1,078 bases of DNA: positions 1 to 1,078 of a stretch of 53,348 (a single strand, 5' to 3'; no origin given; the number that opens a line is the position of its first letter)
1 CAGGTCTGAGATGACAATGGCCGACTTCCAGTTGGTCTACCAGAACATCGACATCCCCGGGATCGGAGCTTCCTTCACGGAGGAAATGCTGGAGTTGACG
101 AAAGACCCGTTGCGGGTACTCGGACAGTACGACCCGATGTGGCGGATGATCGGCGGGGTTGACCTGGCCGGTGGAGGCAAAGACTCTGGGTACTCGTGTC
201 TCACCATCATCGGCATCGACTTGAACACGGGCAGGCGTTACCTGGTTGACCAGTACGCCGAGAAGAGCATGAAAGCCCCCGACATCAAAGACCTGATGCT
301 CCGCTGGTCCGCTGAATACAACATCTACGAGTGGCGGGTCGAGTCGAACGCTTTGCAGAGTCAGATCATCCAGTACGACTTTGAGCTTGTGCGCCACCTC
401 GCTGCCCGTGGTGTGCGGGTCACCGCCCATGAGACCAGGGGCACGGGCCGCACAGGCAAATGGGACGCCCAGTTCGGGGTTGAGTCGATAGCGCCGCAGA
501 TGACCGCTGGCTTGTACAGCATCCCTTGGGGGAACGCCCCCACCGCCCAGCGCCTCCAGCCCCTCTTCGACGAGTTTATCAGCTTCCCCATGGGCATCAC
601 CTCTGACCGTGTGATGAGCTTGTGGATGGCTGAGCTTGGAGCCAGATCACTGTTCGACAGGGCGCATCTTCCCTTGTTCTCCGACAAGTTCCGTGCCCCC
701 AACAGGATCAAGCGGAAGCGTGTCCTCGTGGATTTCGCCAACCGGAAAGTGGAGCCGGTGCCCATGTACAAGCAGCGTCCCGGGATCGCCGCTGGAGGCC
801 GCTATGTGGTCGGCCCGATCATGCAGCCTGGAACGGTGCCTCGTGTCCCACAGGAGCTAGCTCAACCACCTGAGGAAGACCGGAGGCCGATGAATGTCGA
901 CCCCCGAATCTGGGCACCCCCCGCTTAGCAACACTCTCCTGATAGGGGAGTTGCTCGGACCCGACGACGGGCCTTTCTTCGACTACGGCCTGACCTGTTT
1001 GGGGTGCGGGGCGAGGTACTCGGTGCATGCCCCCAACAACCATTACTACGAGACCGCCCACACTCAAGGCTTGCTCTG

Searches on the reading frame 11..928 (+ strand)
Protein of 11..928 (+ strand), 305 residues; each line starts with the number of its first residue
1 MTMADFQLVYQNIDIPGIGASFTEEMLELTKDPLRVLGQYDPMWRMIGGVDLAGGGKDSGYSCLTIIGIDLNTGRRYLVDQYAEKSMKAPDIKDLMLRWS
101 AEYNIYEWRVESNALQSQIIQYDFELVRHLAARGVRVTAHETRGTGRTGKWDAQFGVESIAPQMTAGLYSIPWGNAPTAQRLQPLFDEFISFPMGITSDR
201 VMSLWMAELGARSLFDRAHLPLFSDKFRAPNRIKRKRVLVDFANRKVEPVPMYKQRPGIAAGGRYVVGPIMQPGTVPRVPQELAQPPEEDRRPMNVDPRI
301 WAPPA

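Call 8: search_protein_families(library=pfam, proteins=[window:11-928:+], max_evalue=0.01)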
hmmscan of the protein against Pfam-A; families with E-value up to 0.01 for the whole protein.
window:11-928:+ (305 aa): 1 family
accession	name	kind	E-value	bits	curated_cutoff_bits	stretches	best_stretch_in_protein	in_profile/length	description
PF17289.8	Terminase_6C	-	0.0092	16.4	22.6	0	48-151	1-94/155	Terminase RNaseH-like domain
